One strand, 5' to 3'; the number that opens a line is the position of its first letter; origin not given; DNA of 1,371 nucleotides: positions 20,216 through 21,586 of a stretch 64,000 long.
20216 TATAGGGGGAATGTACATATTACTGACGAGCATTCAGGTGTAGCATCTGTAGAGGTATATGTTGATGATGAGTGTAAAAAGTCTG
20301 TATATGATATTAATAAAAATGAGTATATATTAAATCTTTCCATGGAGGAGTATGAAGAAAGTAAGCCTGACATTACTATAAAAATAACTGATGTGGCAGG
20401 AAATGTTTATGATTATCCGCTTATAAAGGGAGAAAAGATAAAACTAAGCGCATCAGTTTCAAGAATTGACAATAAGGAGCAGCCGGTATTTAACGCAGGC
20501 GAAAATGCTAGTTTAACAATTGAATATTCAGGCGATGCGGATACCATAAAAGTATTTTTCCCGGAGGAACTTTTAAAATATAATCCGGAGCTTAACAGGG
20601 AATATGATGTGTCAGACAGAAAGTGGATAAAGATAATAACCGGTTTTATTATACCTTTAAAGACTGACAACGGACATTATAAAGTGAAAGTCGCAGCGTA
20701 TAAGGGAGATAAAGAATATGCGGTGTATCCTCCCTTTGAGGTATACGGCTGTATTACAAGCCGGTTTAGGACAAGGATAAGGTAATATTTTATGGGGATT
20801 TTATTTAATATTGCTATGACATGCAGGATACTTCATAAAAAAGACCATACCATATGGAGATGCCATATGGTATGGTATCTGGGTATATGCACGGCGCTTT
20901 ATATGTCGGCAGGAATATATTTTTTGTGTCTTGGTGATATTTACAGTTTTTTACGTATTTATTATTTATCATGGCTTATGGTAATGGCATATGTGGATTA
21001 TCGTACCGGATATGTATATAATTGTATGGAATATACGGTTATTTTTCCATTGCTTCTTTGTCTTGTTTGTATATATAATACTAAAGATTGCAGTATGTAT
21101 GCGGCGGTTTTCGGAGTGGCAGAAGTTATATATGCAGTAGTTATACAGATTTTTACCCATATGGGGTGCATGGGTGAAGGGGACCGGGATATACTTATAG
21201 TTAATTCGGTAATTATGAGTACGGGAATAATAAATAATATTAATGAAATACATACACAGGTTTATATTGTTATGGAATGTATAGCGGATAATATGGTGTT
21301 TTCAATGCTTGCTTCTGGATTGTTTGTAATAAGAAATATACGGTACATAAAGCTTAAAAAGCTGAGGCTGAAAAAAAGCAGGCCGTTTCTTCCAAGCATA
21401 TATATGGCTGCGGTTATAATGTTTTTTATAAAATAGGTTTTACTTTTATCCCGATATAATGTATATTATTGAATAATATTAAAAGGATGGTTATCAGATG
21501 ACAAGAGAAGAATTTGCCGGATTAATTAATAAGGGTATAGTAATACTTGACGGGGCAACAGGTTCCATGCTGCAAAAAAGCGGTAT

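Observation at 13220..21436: Nine-gene monoderm Tad/Flp-like (type IVc) filament operon with unusual composition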

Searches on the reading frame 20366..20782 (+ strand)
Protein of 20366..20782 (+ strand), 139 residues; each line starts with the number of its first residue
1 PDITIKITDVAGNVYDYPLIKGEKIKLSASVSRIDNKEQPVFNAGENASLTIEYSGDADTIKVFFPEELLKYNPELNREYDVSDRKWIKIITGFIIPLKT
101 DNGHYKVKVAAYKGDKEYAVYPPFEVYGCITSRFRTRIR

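Call 36: find_homologous_proteins(query=window:20366-20782:+, max_evalue=0.001)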
Query window:20366-20782:+ (139 aa): 1 proteins with E <= 0.001 among 6 candidates.
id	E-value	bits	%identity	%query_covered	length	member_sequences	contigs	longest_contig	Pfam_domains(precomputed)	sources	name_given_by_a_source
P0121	2.2e-87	308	100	100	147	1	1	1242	-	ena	-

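Call 39: find_homologous_proteins(query=A2, max_evalue=0.001)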
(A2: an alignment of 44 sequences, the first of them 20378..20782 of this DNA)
Query A2 (44 sequences) (135 aa, profile of the alignment): 22 proteins with E <= 0.001 among 527 candidates.
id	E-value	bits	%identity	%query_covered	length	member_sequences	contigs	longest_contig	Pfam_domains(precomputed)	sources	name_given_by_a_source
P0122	1.1e-45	173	36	86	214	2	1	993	-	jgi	jgi:hypothetical protein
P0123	6.1e-40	154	34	87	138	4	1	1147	-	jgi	jgi:hypothetical protein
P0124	8.1e-40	154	31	100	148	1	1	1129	-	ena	-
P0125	3.2e-39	152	35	84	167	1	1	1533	-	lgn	-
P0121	3.8e-39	151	100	100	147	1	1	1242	-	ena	-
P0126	7.3e-39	150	37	73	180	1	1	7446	-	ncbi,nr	ncbi:MAG: hypothetical protein LUH58_06070, partial [Lachnospiraceae bacterium]|nr:hypothetical prot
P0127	9.1e-38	147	35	84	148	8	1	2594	-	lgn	-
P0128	1.0e-37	147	36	84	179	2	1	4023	-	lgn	-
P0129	2.6e-37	145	35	86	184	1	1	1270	-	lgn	-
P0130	6.2e-37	144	35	86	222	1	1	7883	-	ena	-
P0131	2.2e-36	142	35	84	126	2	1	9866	-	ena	-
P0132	1.1e-35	140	34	84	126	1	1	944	-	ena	-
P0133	1.1e-35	140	32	85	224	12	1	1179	-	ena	-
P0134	3.8e-34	135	39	73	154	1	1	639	-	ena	-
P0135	4.4e-32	129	35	77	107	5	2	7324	-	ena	-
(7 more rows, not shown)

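Call 54: predict_structure(alignment_id=A3)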
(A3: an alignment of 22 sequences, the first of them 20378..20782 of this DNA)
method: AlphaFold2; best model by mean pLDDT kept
length: 135 residues; sequences in the alignment: 22
mean_pLDDT: 77.3   pTM: 0.72
mean pLDDT of the five models: 77.3, 76.2, 71.5, 70.0, 69.8
residues with pLDDT >= 90: 16; 70-90: 91; 50-70: 9; < 50: 19
segments of 3 or more residues with pLDDT < 50: 1-18
pLDDT, mean of each block of 10 residues (from residue 1): 33 45 84 79 88 89 85 88 87 88 89 86 77 52
secondary structure, 60 per line:
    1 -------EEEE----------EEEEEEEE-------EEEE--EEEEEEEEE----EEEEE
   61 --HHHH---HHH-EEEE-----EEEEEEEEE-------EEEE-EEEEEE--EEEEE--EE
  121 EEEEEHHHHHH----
elements in order: E8-11 E22-29 E37-40 E43-51 E56-60 H63-66 E74-77 E83-91 E99-102 E104-109 E112-116 E119-125 H126-131

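Call 55: search_protein_representatives(alignment_id=A3)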
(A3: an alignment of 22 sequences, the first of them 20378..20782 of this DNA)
Query: 22 sequences, 150 profile positions. Proteins with E-value up to 0.001 (for the whole library): 442; up to 1e-10: 326; up to 1e-30: 149. The best 150 are listed.
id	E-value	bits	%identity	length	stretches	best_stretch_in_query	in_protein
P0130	1.6e-59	216.4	-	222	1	2-148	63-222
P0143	2.6e-58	212.5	-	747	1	2-148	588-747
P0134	2.9e-51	189.6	-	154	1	1-150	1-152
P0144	1.0e-49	184.6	-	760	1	3-148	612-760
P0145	4.8e-48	179.2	-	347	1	4-148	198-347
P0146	3.7e-47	176.3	-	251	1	36-145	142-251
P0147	3.0e-46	173.3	-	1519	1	2-148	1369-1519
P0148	7.9e-46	172.0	-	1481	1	2-148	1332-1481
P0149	1.3e-45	171.3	-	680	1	2-148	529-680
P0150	2.0e-45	170.6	-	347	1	2-150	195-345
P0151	4.2e-45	169.6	-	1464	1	2-148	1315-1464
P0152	4.5e-45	169.5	-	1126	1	3-148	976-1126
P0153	8.0e-45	168.7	-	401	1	2-148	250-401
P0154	9.0e-45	168.5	-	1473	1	2-148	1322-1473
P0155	1.5e-44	167.9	-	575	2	4-148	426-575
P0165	1.6e-42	161.3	-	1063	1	4-148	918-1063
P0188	6.5e-40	152.8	-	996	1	2-148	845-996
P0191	8.7e-40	152.4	-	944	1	11-147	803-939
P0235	2.3e-36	141.3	-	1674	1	2-150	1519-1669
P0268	4.3e-33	130.6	-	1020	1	2-148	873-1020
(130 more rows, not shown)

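Call 60: fold_search(model_id=the predicted structure, library=pdb)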
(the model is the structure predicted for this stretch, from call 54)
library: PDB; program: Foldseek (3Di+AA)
matches with E <= 10: 1326; with E <= 0.001: 3
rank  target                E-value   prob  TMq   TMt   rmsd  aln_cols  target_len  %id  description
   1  5fqg_A                8.2e-04  1.00  0.38  0.11  12.5       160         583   14  The details of glycolipid glycan hydrolysis by the structural analysis of a family 123 glycoside hydrolase from Clostr (released 2016-03-30)
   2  9n9j_6                8.7e-04  1.00  0.42  0.37   5.8       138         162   12  Structure of a GRP94 folding intermediate engaged with a CCDC134- and FKBP11-bound secretory translocon (released 2025-11-19)
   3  8btk_TB               9.7e-04  1.00  0.45  0.40   5.3       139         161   13  Structure of the TRAP complex with the Sec translocon and a translating ribosome (released 2023-05-24)
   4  4r7x_A                1.1e-03  1.00  0.51  0.47   9.4       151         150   14  Crystal structure of N-lobe of human ARRDC3(1-180) (released 2014-10-01)
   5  9u5z_E                1.3e-03  1.00  0.50  0.06   4.6       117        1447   16  C3 convertases zymogen C4b2 in activation state (released 2026-01-14)
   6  3wea_A                1.5e-03  1.00  0.49  0.50   6.4       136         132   14  Crystal structure of a Niemann-Pick type C2 protein from Japanese carpenter ant (released 2014-02-05)
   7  7jzk_A                1.6e-03  1.00  0.45  0.55   5.1       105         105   12  Crystal structure of LAIR1 ectodomain (from MGD21) in complex with Plasmodium RIFIN (PF3D7_0401300) V2 domain (released 2021-05-26)
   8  2r5o_A                1.7e-03  1.00  0.41  0.35   7.4       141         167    9  Crystal structure of the C-terminal domain of wzt (released 2007-12-25)
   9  2p9r_A                1.8e-03  1.00  0.41  0.51   5.2       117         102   12  Human alpha2-macroglogulin is composed of multiple domains, as predicted by homology with complement component C3 (released 2007-08-21)
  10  5fqe_B                1.8e-03  1.00  0.37  0.11  13.2       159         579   12  The details of glycolipid glycan hydrolysis by the structural analysis of a family 123 glycoside hydrolase from Clostr (released 2016-03-30)
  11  8rjc_6                2.0e-03  1.00  0.47  0.41   4.9       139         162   12  Structure of the rabbit 80S ribosome stalled on a 2-TMD rhodopsin intermediate in complex with Sec61-TRAP, open confor (released 2024-01-24)
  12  6r5o_A                2.1e-03  1.00  0.46  0.11   9.5       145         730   11  The crystal structure the Glycoside Hydrolase BglX inactive mutant D286N from P. aeruginosa in complex with two glucos (released 2020-04-15)
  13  8k2j                  2.1e-03  0.97  0.32  0.11  12.7       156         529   15  Crystal structure of Group 3 Oligosaccharide/Monosaccharide-releasing beta-N-acetylgalactosaminidase NgaDssm, apo form (released 2024-04-24)
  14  9dnm_A                2.2e-03  1.00  0.51  0.18   8.6       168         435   13  Structure of rat beta-arrestin 1 bound to allosteric inhibitor (released 2025-01-22)
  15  8xrx_C                2.2e-03  1.00  0.41  0.10   7.5       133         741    8  The crystal structure of a GH3 enzyme CcBgl3B with glucose and gentiobiose (released 2024-04-10)
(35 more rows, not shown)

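Call 79: search_protein_families(library=pfam, proteins=[P0143, P0147, P0165, P0188, P0235, P0268, P0191], max_evalue=0.001)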
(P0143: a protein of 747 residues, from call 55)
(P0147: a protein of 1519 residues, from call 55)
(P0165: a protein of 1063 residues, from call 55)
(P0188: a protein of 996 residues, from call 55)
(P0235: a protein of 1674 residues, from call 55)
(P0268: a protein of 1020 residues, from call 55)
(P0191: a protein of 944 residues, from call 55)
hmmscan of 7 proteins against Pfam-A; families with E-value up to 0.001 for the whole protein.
P0143 (747 aa): 1 family
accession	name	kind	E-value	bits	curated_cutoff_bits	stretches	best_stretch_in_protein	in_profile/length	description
PF09479.16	Flg_new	-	1.2e-07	32.1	27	1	324-369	6-45/65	Listeria-Bacteroides repeat domain (List_Bact_rpt)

P0147 (1519 aa): 1 family
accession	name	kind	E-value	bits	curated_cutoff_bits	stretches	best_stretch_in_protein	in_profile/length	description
PF09479.16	Flg_new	-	9.7e-13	48.5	27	1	399-444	20-65/65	Listeria-Bacteroides repeat domain (List_Bact_rpt)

P0165 (1063 aa): 1 family
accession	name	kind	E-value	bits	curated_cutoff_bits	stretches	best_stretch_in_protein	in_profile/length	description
PF12810.13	ALK_LTK_GRD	-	1.2e-25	91.4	24.5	2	54-268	7-223/243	ALK/LTK, Glycine-rich domain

P0188 (996 aa): 0 families

P0235 (1674 aa): 1 family
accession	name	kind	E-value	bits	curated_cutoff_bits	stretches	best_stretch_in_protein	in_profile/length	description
PF09479.16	Flg_new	-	2.8e-07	31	27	1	390-452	5-65/65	Listeria-Bacteroides repeat domain (List_Bact_rpt)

P0268 (1020 aa): 1 family
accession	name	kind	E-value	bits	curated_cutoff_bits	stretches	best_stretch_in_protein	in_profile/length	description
PF09479.16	Flg_new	-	2.4e-17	63.2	27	2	380-428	16-64/65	Listeria-Bacteroides repeat domain (List_Bact_rpt)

P0191 (944 aa): 2 families
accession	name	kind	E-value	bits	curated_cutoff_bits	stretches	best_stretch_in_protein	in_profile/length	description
PF08481.16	GBS_Bsp-like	-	4.4e-21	75.1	31.6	1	460-548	2-89/92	GBS Bsp-like repeat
PF19077.6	Big_13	-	0.00076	20.4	27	0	500-543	50-90/102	Bacterial Ig-like domain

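Call 91: search_protein_families(library=pfam, alignment_id=A2, max_evalue=0.1)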
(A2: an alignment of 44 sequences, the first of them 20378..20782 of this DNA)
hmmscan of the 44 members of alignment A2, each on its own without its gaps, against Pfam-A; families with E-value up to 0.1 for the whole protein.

A. member 1, window:20378-20782:+ (135 aa): 0 families

B. families by the number of members that match (of 44 scanned): 2 families
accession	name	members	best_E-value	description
PF13193.12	AMP-binding_C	1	0.022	AMP-binding enzyme C-terminal domain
PF00801.26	PKD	1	0.053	PKD domain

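Call 92: find_encoding_contigs(protein=P0165, flank=9000, max_places=1)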
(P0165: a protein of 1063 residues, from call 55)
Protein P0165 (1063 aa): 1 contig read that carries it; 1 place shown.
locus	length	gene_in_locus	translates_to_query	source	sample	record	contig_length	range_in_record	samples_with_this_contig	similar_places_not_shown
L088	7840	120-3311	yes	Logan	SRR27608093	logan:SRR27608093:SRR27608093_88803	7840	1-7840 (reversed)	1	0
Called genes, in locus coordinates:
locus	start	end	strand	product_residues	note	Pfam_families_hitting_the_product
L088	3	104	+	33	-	?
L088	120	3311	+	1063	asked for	PF12810:ALK_LTK_GRD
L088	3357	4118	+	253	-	-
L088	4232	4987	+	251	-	PF00497:SBP_bac_3, PF10613:Lig_chan-Glu_bd (weak)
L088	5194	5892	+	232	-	PF00528:BPD_transp_1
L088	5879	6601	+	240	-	PF02463:SMC_N, PF00005:ABC_tran, PF13304:AAA_21 (weak)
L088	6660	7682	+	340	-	PF00535:Glycos_transf_2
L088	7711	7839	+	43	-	?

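Call 93: find_encoding_contigs(protein=P0191, flank=9000, max_places=1)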
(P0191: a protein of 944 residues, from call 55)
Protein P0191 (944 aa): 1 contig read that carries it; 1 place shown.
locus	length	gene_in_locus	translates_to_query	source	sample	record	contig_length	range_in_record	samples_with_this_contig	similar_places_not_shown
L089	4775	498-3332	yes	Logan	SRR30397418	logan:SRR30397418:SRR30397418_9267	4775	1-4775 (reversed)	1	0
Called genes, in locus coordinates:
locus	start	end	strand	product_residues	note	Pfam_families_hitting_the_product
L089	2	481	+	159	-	?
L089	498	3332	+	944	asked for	PF08481:GBS_Bsp-like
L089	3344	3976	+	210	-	PF01478:Peptidase_A24 (weak)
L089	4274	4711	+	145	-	-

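Call 94: find_encoding_contigs(protein=P0235, flank=9000, max_places=1)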
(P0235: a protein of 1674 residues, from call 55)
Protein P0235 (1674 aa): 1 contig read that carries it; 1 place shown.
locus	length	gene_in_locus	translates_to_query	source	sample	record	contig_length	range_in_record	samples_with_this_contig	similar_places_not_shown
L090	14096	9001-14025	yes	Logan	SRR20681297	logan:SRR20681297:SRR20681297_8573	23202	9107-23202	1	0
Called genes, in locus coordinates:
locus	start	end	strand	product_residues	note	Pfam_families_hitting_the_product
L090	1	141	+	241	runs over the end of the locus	-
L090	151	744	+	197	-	-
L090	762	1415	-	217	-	-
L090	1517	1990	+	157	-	-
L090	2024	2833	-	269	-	PF01656:CbiA (weak), PF10609:ParA (faint), PF13614:AAA_31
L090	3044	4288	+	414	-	PF00437:T2SSE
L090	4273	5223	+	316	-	-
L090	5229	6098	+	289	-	-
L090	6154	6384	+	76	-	-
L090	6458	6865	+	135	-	-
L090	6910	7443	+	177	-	-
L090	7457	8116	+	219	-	PF08666:SAF (faint)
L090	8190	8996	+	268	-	PF08239:SH3_3 (weak)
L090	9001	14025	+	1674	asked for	PF09479:Flg_new (faint)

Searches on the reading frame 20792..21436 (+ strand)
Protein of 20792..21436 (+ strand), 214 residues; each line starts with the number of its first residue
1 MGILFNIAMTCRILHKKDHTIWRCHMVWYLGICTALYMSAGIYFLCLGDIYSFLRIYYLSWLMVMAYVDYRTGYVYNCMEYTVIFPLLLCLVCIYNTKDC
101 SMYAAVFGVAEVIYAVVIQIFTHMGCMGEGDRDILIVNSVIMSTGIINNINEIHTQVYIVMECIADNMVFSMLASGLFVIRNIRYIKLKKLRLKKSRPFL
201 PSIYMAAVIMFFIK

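Call 3: search_protein_families(library=pfam, proteins=[window:20792-21436:+], max_evalue=1)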
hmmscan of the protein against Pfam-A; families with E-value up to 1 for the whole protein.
window:20792-21436:+ (214 aa): 1 family
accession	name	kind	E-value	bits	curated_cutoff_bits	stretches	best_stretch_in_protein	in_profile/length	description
PF01478.23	Peptidase_A24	-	7.2e-05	23.6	26.5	1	57-146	2-87/104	Type IV leader peptidase family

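Call 4: search_protein_families(library=ncbifam, proteins=[window:20792-21436:+], max_evalue=1)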
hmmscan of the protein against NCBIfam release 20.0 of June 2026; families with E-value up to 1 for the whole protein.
window:20792-21436:+ (214 aa): 0 families

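Call 47: search_protein_families(library=pfam, alignment_id=A4, max_evalue=0.01)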
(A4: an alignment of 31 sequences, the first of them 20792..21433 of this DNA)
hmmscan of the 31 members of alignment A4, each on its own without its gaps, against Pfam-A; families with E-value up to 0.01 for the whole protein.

A. member 1, window:20792-21433:+ (214 aa): 1 family
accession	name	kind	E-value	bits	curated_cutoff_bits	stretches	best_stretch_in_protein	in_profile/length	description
PF01478.23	Peptidase_A24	-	7.2e-05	23.6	26.5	1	57-146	2-87/104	Type IV leader peptidase family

B. families by the number of members that match (of 31 scanned): 2 families
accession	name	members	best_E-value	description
PF01478.23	Peptidase_A24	19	2.6e-08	Type IV leader peptidase family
PF14018.11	DUF4234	1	0.0087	Domain of unknown function (DUF4234)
